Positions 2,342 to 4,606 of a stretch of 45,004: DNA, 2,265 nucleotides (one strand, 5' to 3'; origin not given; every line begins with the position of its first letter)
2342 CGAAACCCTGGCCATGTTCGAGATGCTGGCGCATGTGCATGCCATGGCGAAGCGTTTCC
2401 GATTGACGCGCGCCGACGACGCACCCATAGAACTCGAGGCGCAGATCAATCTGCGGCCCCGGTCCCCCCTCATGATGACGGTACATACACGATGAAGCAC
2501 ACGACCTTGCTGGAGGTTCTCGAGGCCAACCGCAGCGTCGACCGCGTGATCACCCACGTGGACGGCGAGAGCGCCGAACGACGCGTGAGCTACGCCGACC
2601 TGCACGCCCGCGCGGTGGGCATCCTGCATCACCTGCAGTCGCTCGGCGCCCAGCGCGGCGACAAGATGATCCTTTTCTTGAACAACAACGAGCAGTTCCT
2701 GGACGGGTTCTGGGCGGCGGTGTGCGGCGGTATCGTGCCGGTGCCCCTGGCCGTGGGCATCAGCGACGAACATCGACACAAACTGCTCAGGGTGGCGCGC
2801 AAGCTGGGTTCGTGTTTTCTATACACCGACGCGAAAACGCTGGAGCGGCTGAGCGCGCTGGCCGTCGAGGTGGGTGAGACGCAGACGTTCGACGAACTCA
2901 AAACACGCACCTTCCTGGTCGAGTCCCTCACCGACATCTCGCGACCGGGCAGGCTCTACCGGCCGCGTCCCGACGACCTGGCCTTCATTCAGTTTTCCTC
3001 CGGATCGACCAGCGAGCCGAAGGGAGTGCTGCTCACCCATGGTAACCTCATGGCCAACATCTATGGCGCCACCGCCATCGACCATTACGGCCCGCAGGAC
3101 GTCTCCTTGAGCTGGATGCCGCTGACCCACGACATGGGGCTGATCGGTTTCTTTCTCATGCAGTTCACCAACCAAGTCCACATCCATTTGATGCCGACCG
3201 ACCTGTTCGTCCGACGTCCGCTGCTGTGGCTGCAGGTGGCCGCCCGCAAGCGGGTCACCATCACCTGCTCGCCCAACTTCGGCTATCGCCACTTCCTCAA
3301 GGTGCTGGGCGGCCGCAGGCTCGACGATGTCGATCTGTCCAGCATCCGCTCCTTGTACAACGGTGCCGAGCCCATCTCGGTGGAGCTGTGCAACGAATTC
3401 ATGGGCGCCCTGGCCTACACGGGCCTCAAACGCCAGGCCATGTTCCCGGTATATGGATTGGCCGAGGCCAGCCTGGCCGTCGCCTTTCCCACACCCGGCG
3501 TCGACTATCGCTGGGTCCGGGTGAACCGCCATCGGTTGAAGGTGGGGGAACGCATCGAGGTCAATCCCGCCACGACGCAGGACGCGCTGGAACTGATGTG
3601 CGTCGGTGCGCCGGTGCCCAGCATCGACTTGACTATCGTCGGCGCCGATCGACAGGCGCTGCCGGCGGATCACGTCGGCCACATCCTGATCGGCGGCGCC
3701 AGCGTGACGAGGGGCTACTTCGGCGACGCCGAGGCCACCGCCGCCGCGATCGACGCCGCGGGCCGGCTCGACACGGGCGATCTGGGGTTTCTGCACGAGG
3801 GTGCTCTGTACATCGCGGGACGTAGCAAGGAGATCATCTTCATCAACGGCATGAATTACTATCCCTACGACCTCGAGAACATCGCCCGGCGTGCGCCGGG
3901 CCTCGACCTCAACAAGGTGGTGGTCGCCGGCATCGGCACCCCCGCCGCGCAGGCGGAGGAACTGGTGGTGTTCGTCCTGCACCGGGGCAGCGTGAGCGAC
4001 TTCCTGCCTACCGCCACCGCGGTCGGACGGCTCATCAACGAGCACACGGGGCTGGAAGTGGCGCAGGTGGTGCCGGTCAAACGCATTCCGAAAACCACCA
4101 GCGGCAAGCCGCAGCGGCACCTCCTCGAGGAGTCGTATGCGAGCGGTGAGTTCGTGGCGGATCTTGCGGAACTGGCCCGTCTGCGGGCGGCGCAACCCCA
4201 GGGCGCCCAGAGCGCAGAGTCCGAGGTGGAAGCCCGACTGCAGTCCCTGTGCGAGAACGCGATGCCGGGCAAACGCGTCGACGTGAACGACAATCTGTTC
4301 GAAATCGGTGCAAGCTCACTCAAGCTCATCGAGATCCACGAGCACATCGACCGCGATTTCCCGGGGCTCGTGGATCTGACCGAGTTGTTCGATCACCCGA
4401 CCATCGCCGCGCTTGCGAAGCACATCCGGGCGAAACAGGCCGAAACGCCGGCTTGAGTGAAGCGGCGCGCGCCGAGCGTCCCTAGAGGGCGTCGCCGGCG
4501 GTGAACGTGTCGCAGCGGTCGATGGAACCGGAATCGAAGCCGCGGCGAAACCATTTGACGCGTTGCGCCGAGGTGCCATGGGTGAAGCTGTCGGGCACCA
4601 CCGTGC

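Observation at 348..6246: Orphan acyl-activation module: P450 ATGA-coupled to FAAL-ACP, bracketed by DUF374-type and LpxL-type acyltransferases, with no PKS/NRPS partner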

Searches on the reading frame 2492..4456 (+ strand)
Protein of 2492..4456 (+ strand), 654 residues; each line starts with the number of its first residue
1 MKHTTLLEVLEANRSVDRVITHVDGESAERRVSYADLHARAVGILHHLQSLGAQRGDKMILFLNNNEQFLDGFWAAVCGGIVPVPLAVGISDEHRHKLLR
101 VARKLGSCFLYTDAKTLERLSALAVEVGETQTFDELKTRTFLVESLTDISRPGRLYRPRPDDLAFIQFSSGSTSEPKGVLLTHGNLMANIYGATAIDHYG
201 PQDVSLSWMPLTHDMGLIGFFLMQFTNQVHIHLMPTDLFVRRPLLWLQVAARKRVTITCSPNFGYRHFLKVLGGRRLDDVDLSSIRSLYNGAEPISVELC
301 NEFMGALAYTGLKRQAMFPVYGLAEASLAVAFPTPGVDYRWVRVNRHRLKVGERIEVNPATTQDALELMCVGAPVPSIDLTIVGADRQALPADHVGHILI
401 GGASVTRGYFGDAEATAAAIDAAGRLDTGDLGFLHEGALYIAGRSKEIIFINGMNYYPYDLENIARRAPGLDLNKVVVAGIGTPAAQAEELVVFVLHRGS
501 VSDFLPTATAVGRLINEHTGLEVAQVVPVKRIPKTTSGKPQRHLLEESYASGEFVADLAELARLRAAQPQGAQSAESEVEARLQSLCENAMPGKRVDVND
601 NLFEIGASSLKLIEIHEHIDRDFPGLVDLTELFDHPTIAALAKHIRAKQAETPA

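Call 5: search_protein_families(library=pfam, proteins=[window:2492-4456:+], max_evalue=0.01)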
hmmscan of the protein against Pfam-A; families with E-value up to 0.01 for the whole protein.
window:2492-4456:+ (654 aa): 2 families
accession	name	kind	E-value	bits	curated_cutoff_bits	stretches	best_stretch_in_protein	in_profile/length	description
PF00501.34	AMP-binding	-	1.1e-53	182.9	29.9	1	13-410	6-384/384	AMP-binding enzyme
PF00550.31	PP-binding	-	2.3e-10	41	20.8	1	591-645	13-67/67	Phosphopantetheine attachment site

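Call 6: search_protein_families(library=ncbifam, proteins=[window:2492-4456:+], max_evalue=0.01)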
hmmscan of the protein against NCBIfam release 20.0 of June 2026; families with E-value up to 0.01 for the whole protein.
window:2492-4456:+ (654 aa): 102 families (the best 25 are shown)
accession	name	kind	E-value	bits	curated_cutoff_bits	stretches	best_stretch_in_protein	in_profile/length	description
NF006624.1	PRK09192.1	subfamily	3.9e-108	362.3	600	1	29-554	42-565/567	fatty acyl-AMP ligase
NF005850.0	PRK07768.1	subfamily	9.2e-91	304.7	572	1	11-543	10-537/545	long-chain-fatty-acid--CoA ligase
NF004282.0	PRK05691.1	subfamily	1.9e-83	279.8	4090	1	24-651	33-659/4334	non-ribosomal peptide synthase/polyketide synthase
NF009124.0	PRK12476.1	subfamily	1.4e-68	231.6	922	1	26-554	63-609/612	fatty acyl-AMP ligase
NF004510.0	PRK05851.1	equivalog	1.8e-65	221.1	621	1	30-542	30-513/525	long-chain-fatty acid--ACP ligase MbtM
NF004509.1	PRK05850.1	subfamily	3.7e-64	217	775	1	24-554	30-573/578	fatty-acid--AMP ligase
NF038339.3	FAAL_FadD32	equivalog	2.3e-60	204.4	975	1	23-493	46-528/625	long-chain-fatty-acid--AMP ligase FadD32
NF040633.1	FadD32_Coryne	exception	2e-58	198.2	875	1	30-549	61-612/614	FadD32-like long-chain-fatty-acid--AMP ligase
NF038337.1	FAAL_FadD21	exception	2.1e-51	175.1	1100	1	30-555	37-575/579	fatty-acid--AMP ligase FAAL21/FadD21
NF004837.0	PRK06187.1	subfamily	8.2e-48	162.9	476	1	19-553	25-526/531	long-chain-fatty-acid--CoA ligase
NF005702.0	PRK07514.1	subfamily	2.8e-40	138.1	558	1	6-551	5-502/506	malonyl-CoA synthase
NF038338.1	FAAL_FadD28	exception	1.5e-38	132.6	1100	1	27-554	34-575/580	fatty-acid--AMP ligase FAAL28/FadD28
NF004114.0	PRK05605.1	equivalog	1.2e-35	122.9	766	2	123-327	188-376/575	long-chain-fatty-acid--CoA ligase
NF004511.1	PRK05852.1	equivalog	6.1e-35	120.8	650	1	29-549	24-504/505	FadD7 family fatty acid--CoA ligase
NF005801.1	PRK07656.1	equivalog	9.3e-35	120.2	657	1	27-480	22-436/500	FadD3 family acyl-CoA ligase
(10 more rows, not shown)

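Call 10: find_homologous_proteins(query=window:2492-4456:+, max_evalue=1e-20)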
Query window:2492-4456:+ (654 aa): 7961 proteins with E <= 1e-20 among 8000 candidates; the best 120 are listed.
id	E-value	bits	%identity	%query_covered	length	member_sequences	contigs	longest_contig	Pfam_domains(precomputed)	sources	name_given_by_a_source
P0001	0.0e+0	1471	100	100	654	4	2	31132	PF00550.32,PF00501.35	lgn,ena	-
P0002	0.0e+0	1313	89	100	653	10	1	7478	PF00550.32,PF00501.35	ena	-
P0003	0.0e+0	1174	78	99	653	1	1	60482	PF00550.32,PF00501.35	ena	-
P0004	0.0e+0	1167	78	99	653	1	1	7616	PF00550.32,PF00501.35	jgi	jgi:acyl-CoA synthetase (AMP-forming)/AMP-acid ligase II/aryl carrier-like protein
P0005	0.0e+0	1162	77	99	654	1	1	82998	PF00550.32,PF00501.35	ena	-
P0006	0.0e+0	1162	77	99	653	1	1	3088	PF00550.32,PF00501.35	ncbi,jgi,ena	jgi:acyl-CoA synthetase (AMP-forming)/AMP-acid ligase II/aryl carrier-like protein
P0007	0.0e+0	1162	77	100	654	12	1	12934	PF00550.32,PF00501.35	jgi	-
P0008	0.0e+0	1161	78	100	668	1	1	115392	PF00550.32,PF00501.35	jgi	jgi:acyl-CoA synthetase (AMP-forming)/AMP-acid ligase II/aryl carrier-like protein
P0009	0.0e+0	1160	77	99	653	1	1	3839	PF00550.32,PF00501.35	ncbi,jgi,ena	jgi:acyl-CoA synthetase (AMP-forming)/AMP-acid ligase II/aryl carrier-like protein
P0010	0.0e+0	1159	77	99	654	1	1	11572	PF00550.32,PF00501.35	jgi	jgi:acyl-CoA synthetase (AMP-forming)/AMP-acid ligase II/aryl carrier-like protein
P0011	0.0e+0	1159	77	100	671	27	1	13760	PF00550.32,PF00501.35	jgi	jgi:acyl-CoA synthetase (AMP-forming)/AMP-acid ligase II/aryl carrier-like protein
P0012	0.0e+0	1159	77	99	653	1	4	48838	PF00550.32,PF00501.35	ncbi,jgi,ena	jgi:acyl-CoA synthetase (AMP-forming)/AMP-acid ligase II/aryl carrier-like protein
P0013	0.0e+0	1159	77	100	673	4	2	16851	PF00550.32,PF00501.35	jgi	jgi:acyl-CoA synthetase (AMP-forming)/AMP-acid ligase II/aryl carrier-like protein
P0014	0.0e+0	1158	78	99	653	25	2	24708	PF00550.32,PF00501.35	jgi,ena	-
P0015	0.0e+0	1158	77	100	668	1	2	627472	PF00550.32,PF00501.35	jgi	jgi:acyl-CoA synthetase (AMP-forming)/AMP-acid ligase II/aryl carrier-like protein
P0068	0.0e+0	1142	75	99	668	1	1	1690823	PF00550.32,PF00501.35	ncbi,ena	-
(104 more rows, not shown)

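Call 12: find_encoding_contigs(protein=P0068, flank=10000, max_places=3)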
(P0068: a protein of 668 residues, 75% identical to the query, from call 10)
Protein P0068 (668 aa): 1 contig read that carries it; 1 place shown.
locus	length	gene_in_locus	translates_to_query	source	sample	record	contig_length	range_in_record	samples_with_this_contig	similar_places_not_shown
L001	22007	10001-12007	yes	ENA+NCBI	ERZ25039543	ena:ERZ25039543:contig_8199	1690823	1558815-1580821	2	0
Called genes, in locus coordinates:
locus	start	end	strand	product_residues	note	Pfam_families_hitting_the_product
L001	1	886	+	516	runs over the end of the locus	PF00883:Peptidase_M17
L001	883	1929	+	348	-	PF01979:Amidohydro_1, PF04909:Amidohydro_2 (faint)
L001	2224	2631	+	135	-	PF00929:RNase_T (weak)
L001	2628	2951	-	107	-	PF00462:Glutaredoxin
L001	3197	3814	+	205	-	PF06181:Urate_ox_N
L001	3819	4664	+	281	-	PF02749:QRPTase_N, PF01729:QRPTase_C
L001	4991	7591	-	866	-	PF08448:PAS_4 (weak), PF13188:PAS_8 (faint), PF08447:PAS_3, PF00989:PAS, PF08448:PAS_4, PF13426:PAS_9, PF00990:GGDEF, PF00563:EAL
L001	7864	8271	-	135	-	PF04028:DUF374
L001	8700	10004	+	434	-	PF00067:p450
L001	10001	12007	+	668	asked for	PF00501:AMP-binding, PF00550:PP-binding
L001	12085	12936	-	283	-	PF03279:Lip_A_acyltrans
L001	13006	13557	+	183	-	-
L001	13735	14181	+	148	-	-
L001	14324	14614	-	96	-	PF07045:DUF1330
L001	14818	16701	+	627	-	PF01019:G_glu_transpept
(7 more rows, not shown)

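Call 13: find_encoding_contigs(protein=P0015, flank=8000, max_places=2)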
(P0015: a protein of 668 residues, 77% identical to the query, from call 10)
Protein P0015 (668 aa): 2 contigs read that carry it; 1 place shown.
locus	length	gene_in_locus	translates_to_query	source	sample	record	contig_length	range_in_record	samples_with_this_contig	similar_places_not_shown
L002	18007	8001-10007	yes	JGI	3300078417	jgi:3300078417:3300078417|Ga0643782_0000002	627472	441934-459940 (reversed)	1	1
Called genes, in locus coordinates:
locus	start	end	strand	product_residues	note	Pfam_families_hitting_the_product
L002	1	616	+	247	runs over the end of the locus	PF00929:RNase_T, PF16473:Rv2179c-like (faint)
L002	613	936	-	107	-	PF00462:Glutaredoxin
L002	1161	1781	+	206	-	PF06181:Urate_ox_N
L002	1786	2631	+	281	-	PF02749:QRPTase_N, PF01729:QRPTase_C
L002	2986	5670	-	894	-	PF08448:PAS_4 (weak), PF13188:PAS_8 (faint), PF08447:PAS_3, PF00989:PAS, PF08448:PAS_4, PF13426:PAS_9, PF00990:GGDEF, PF00563:EAL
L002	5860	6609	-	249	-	PF04028:DUF374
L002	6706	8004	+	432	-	PF00067:p450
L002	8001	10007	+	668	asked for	PF00501:AMP-binding, PF00550:PP-binding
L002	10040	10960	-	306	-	PF03279:Lip_A_acyltrans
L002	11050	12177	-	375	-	PF00135:COesterase, PF20434:BD-FAE, PF07859:Abhydrolase_3, PF00326:Peptidase_S9, PF12146:Hydrolase_4 (faint)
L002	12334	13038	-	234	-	PF00440:TetR_N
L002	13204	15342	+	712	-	PF07715:Plug, PF00593:TonB_dep_Rec_b-barrel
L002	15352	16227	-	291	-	PF00043:GST_C (weak), PF13410:GST_C_2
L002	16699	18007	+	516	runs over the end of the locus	PF02661:Fic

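Call 14: find_encoding_contigs(protein=P0005, flank=8000, max_places=2)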
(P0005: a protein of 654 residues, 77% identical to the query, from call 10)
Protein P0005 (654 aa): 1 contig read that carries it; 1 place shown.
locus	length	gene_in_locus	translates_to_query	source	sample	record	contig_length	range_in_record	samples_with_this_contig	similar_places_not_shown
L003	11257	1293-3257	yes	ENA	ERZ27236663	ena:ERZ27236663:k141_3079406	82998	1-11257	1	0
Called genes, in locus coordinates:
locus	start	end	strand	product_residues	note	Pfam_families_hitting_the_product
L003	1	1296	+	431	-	?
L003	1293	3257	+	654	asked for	PF00501:AMP-binding, PF00550:PP-binding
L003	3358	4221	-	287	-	PF04228:Zn_peptidase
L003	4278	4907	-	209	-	PF03279:Lip_A_acyltrans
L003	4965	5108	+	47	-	-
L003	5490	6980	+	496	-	PF00370:FGGY_N, PF02782:FGGY_C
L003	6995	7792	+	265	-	PF00753:Lactamase_B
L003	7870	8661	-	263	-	PF02633:Creatininase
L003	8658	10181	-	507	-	PF00501:AMP-binding, PF13193:AMP-binding_C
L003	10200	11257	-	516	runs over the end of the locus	PF00528:BPD_transp_1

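Call 22: search_solved_structures(query=window:2492-4456:+, max_evalue=1e-20, show_alignments=2)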
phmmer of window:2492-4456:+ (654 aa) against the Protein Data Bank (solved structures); distinct sequences matched with E-value up to 1e-20: 34.
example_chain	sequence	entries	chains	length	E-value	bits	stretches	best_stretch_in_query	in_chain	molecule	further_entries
4r0m_B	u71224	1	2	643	3.4e-83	283.2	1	5-645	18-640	McyG protein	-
6ulw_A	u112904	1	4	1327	5.4e-78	266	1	5-561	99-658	Amino acid adenylation domain-containing protein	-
6ulx_A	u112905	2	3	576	1.4e-76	261.4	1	5-553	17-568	Amino acid adenylation domain-containing protein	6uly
3pbk_A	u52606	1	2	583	3.2e-71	243.6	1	29-551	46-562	Fatty Acyl-Adenylate Ligase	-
3kxw_A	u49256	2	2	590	7e-65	222.7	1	27-545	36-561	Saframycin Mx1 synthetase B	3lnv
7r7g_A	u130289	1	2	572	8.5e-55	189.4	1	20-554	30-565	Polyketide synthase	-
7r7f_A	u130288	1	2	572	1.6e-54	188.5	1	20-554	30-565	Polyketide synthase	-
7r7e_A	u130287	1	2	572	2.6e-54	187.8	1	20-554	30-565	Polyketide synthase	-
5d6j_A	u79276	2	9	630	6.8e-50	173.2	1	26-503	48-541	Acyl-CoA synthase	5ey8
5icr_A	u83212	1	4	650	8e-50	172.9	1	26-503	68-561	Acyl-CoA synthase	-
5hm3_A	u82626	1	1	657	6.5e-48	166.6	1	26-501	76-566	Long-chain-fatty-acid--AMP ligase FadD32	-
5ey9_A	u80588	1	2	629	6e-46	160.1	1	25-503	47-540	Long-chain-fatty-acid--AMP ligase FadD32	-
7wua_A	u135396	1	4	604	4.8e-42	147.2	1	33-550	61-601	Acyl-CoA synthase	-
5d6n_A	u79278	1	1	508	1.4e-39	139.1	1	26-420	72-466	Acyl-CoA synthase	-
8hd4_A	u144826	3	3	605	1.6e-36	129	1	24-555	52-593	Long-chain-fatty-acid--AMP ligase FadD23 | Fatty-acid-CoA ligase FadD23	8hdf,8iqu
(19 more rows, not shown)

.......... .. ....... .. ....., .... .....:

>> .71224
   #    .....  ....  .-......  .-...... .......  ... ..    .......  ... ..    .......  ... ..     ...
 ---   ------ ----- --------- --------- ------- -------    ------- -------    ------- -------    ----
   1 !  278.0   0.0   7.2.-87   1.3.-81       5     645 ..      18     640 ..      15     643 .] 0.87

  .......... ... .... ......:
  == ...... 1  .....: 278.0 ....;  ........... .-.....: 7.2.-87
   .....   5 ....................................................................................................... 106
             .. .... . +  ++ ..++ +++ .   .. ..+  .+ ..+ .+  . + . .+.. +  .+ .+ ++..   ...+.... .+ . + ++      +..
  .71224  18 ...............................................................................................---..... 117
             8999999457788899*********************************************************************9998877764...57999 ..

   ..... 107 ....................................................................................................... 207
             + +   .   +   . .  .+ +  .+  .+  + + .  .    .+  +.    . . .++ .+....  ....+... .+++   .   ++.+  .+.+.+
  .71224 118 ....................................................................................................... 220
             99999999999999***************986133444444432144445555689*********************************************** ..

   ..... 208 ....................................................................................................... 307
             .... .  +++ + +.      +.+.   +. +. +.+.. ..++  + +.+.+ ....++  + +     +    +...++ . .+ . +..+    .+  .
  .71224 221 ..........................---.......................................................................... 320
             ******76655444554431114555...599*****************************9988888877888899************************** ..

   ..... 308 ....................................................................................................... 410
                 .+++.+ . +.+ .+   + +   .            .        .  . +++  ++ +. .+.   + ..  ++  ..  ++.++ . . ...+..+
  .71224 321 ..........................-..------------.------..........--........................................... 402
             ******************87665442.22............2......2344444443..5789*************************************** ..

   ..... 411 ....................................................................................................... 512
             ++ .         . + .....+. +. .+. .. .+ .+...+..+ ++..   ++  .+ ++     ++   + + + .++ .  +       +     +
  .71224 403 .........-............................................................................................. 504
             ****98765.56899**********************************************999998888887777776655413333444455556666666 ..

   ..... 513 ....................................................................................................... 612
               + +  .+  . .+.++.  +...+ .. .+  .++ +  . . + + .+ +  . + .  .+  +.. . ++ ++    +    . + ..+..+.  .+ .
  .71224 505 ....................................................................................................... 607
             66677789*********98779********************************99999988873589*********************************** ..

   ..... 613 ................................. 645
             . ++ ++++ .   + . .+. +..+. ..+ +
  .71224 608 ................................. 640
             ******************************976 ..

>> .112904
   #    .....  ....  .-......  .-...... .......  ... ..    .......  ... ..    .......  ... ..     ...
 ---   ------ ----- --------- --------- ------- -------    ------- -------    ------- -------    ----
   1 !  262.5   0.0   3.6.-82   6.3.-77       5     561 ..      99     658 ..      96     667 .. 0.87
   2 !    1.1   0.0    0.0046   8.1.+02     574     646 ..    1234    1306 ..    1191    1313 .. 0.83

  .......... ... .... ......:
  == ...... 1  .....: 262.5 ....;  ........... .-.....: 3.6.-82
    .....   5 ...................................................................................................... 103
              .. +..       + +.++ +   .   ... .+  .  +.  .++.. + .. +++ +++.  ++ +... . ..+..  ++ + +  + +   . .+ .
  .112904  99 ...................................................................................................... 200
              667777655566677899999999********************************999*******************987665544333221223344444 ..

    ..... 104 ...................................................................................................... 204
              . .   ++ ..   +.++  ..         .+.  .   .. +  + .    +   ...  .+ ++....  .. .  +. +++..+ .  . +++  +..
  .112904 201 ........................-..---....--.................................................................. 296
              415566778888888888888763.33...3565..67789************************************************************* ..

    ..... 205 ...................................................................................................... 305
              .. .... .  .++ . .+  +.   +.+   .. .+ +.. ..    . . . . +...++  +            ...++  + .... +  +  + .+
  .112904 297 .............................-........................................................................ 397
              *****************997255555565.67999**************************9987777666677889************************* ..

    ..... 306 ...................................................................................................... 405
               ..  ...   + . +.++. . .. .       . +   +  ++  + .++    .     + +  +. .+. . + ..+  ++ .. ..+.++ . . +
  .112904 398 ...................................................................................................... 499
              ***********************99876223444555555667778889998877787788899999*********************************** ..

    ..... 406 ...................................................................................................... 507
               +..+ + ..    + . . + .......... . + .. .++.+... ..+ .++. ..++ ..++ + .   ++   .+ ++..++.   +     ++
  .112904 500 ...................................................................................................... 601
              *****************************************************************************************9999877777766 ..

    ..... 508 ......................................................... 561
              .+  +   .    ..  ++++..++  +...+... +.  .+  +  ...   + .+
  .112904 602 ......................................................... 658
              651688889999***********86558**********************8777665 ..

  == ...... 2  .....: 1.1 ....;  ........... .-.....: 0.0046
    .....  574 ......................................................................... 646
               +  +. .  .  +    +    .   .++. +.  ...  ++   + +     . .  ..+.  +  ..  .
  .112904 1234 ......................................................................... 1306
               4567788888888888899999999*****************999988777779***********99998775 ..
